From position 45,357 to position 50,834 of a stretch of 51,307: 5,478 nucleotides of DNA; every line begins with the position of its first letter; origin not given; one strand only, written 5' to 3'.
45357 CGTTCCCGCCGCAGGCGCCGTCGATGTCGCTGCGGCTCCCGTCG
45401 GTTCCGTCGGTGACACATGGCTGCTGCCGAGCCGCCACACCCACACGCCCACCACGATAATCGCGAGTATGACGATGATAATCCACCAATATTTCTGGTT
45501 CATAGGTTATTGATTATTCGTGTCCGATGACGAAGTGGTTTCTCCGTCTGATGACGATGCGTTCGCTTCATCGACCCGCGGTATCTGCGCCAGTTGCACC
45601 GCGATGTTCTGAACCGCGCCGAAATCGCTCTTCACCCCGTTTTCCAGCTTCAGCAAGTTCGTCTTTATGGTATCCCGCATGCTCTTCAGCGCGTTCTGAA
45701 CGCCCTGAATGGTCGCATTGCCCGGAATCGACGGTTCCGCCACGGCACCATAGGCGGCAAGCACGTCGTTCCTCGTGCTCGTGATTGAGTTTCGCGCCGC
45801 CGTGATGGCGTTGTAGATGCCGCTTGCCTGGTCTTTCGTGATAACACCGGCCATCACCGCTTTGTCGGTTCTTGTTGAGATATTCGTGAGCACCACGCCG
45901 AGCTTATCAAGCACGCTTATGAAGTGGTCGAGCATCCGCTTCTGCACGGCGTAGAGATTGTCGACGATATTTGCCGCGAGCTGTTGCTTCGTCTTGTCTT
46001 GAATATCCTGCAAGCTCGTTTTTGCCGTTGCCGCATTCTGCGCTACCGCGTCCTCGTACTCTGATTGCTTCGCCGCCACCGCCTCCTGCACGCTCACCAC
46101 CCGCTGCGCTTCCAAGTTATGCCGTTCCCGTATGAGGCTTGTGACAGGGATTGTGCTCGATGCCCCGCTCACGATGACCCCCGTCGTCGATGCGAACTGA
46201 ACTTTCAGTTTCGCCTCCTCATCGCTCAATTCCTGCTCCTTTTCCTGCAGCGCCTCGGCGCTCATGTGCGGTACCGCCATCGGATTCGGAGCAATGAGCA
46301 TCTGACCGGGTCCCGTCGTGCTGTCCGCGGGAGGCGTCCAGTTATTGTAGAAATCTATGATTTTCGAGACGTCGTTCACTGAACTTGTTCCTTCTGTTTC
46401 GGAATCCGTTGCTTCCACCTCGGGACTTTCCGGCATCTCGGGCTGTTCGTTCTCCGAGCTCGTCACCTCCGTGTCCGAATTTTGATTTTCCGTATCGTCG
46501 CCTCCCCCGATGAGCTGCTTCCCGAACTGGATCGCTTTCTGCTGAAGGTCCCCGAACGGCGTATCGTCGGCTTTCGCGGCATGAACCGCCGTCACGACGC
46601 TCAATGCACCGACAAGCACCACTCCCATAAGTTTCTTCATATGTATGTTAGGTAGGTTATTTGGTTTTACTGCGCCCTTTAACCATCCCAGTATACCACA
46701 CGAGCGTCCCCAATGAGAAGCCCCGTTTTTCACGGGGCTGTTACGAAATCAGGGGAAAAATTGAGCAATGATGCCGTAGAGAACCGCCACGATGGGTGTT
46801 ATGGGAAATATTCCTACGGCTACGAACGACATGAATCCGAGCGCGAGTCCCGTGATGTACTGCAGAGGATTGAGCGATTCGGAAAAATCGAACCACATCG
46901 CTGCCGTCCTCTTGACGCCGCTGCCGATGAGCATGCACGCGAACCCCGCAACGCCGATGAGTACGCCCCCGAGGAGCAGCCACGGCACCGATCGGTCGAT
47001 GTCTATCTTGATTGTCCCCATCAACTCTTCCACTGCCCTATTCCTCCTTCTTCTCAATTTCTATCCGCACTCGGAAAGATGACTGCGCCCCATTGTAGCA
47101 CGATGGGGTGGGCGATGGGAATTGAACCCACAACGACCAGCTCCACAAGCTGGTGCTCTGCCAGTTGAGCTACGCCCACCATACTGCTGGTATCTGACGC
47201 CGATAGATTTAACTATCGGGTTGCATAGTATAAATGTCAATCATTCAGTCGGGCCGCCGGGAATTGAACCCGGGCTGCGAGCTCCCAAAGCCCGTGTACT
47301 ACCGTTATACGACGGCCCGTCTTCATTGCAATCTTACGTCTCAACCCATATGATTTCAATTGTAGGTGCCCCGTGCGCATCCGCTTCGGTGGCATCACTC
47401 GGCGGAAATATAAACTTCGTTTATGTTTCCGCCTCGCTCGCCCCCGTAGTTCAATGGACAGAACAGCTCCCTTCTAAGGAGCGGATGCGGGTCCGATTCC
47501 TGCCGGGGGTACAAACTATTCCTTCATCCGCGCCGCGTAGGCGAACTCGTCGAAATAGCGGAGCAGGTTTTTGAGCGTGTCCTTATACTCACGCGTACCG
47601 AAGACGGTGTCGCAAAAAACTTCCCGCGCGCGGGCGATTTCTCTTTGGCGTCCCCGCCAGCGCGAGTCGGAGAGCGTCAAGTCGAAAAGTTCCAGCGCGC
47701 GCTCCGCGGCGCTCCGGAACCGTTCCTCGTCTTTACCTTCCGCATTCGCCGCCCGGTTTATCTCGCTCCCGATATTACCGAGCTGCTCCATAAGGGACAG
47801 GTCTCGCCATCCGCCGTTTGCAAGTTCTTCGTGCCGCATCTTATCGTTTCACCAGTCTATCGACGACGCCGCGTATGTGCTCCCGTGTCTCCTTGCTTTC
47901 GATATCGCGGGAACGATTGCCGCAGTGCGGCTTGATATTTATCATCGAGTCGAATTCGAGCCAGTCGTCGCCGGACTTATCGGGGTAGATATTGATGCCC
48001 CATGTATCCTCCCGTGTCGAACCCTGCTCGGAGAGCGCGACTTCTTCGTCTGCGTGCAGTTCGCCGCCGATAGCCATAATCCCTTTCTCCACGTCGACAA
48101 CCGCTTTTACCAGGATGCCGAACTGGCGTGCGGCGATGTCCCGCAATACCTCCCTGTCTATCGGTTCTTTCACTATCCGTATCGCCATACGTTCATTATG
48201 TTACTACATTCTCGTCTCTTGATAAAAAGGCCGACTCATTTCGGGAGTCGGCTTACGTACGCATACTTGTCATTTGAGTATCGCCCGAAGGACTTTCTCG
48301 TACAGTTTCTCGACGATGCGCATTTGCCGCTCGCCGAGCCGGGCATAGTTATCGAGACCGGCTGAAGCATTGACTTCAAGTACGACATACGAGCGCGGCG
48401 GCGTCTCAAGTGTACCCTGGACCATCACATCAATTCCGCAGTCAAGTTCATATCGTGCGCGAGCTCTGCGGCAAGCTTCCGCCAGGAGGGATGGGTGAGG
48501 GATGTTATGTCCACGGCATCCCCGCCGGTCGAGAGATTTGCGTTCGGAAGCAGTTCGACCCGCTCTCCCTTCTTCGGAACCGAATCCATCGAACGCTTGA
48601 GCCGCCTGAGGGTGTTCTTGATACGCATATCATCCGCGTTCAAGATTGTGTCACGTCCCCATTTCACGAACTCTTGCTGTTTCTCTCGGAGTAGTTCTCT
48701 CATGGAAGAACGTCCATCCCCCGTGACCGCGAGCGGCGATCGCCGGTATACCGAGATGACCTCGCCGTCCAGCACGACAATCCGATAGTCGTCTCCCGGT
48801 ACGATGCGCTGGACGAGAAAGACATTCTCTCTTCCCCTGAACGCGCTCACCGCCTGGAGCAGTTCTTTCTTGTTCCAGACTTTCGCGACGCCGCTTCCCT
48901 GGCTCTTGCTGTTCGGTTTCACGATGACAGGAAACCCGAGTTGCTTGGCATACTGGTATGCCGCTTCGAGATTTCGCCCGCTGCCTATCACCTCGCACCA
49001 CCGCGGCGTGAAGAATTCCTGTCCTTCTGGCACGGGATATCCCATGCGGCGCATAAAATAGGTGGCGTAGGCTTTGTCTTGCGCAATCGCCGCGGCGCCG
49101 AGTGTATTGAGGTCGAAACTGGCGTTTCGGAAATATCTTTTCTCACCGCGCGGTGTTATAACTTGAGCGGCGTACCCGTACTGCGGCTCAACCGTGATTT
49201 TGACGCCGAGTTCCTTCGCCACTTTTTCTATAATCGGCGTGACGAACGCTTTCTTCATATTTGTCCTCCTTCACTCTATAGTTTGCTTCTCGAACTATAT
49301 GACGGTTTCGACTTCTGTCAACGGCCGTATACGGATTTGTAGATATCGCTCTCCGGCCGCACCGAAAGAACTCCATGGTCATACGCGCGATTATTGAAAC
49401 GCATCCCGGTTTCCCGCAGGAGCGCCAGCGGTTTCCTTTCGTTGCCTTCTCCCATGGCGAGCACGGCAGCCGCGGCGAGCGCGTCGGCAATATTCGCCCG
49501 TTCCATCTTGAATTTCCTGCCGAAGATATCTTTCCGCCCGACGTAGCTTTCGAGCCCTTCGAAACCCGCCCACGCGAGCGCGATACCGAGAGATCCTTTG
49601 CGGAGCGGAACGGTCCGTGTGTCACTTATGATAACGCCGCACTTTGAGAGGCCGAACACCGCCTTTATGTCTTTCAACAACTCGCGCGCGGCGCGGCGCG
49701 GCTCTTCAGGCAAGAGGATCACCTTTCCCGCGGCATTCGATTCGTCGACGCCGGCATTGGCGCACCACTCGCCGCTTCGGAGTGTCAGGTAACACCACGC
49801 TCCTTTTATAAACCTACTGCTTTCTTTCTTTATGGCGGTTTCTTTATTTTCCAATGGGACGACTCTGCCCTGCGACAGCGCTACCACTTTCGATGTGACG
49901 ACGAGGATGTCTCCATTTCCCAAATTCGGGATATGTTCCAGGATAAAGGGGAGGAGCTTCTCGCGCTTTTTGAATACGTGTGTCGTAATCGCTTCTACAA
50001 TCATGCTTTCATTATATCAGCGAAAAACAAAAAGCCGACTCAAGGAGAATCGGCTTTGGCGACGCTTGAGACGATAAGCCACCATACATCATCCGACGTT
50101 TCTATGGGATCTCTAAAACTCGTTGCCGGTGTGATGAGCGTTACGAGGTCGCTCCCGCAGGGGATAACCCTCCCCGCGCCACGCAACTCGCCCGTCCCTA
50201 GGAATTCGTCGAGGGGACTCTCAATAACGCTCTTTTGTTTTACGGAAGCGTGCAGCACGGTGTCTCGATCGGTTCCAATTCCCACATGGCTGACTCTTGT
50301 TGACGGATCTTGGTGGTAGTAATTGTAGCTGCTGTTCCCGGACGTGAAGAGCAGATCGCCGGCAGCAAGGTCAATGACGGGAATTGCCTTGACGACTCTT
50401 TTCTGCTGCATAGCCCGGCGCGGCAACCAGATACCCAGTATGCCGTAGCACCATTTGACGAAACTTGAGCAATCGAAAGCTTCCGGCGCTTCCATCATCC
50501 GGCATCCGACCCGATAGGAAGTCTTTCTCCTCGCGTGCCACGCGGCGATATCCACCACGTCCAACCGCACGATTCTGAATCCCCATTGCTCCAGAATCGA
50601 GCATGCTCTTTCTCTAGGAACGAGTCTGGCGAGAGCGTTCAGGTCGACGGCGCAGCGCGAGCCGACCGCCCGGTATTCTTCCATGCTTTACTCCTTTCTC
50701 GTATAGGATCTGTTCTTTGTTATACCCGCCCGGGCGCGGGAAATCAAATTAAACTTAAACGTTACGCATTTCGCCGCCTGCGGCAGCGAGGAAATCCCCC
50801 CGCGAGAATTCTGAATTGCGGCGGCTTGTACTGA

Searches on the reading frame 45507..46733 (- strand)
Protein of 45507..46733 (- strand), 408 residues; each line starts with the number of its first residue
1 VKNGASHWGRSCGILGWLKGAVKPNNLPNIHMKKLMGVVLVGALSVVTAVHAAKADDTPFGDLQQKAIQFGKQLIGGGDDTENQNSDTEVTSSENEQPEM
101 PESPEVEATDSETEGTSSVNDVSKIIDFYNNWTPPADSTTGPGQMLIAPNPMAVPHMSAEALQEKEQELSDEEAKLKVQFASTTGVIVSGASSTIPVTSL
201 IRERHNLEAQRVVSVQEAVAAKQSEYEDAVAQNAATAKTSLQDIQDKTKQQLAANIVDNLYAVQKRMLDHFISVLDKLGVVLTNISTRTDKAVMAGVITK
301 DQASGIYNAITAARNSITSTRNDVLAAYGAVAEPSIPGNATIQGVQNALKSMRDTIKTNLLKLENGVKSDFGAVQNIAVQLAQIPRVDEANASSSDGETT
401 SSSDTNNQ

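Call 32: search_protein_families(library=pfam, proteins=[window:45507-46733:-], max_evalue=0.001)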
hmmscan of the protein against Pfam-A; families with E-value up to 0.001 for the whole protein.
window:45507-46733:- (408 aa): 0 families

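Call 54: search_protein_families(library=pfam, proteins=[window:45507-46733:-], max_evalue=0.1)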
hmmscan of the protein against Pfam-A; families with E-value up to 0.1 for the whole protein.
window:45507-46733:- (408 aa): 4 families
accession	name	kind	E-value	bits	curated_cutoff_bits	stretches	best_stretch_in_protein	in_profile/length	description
PF01544.23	CorA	-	0.0018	18.1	27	1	168-322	63-213/292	CorA-like Mg2+ transporter protein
PF01442.23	Apolipoprotein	-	0.01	16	90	1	198-257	76-135/190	Apolipoprotein A1/A4/E domain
PF04388.17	Hamartin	-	0.051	12.8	25.9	1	84-354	285-520/727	Hamartin protein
PF10925.13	DUF2680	-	0.077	13.6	25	0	290-312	25-47/57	Protein of unknown function (DUF2680)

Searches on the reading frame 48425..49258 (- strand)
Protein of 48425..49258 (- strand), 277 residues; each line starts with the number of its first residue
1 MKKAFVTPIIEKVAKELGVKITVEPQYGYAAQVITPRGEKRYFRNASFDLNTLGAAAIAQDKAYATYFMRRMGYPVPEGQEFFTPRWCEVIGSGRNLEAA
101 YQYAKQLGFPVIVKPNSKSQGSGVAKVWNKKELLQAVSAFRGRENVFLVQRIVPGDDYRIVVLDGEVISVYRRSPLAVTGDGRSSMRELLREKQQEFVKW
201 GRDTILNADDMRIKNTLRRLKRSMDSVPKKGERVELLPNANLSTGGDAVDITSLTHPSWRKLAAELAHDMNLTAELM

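Call 32: search_protein_families(library=pfam, proteins=[window:48425-49258:-], max_evalue=0.001)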
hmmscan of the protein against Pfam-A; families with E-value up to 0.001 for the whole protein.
window:48425-49258:- (277 aa): 4 families
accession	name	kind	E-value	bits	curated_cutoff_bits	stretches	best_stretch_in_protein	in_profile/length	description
PF07478.18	Dala_Dala_lig_C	-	1e-07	32.1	24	1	98-170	26-98/204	D-ala D-ala ligase C-terminus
PF08443.16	RimK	-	4e-06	27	21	1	104-184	37-114/188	RimK-like ATP-grasp domain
PF02955.21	GSH-S_ATP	-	2.2e-05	24.4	23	1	101-197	25-124/175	Prokaryotic glutathione synthetase, ATP-grasp domain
PF02786.22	CPSase_L_D2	-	2.3e-05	24.4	19.8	1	93-139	23-69/211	Carbamoyl-phosphate synthase L chain, ATP binding domain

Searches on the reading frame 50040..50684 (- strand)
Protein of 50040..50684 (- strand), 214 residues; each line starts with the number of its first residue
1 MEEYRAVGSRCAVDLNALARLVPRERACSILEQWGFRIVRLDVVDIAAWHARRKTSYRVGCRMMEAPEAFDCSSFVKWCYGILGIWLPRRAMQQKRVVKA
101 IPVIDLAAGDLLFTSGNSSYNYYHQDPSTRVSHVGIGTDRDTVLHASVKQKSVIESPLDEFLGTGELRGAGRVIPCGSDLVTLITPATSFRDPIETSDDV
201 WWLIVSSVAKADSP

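Call 54: search_protein_families(library=pfam, proteins=[window:50040-50684:-], max_evalue=0.1)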
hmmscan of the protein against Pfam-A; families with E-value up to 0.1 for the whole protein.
window:50040-50684:- (214 aa): 2 families
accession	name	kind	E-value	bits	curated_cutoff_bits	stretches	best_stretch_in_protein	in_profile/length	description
PF00877.26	NLPC_P60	-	1.9e-13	50.8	23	1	57-160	4-93/105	NlpC/P60 family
PF05708.18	Peptidase_C92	-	0.025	15.1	27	0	106-163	2-62/166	Permuted papain-like amidase enzyme, YaeF/YiiX, C92 family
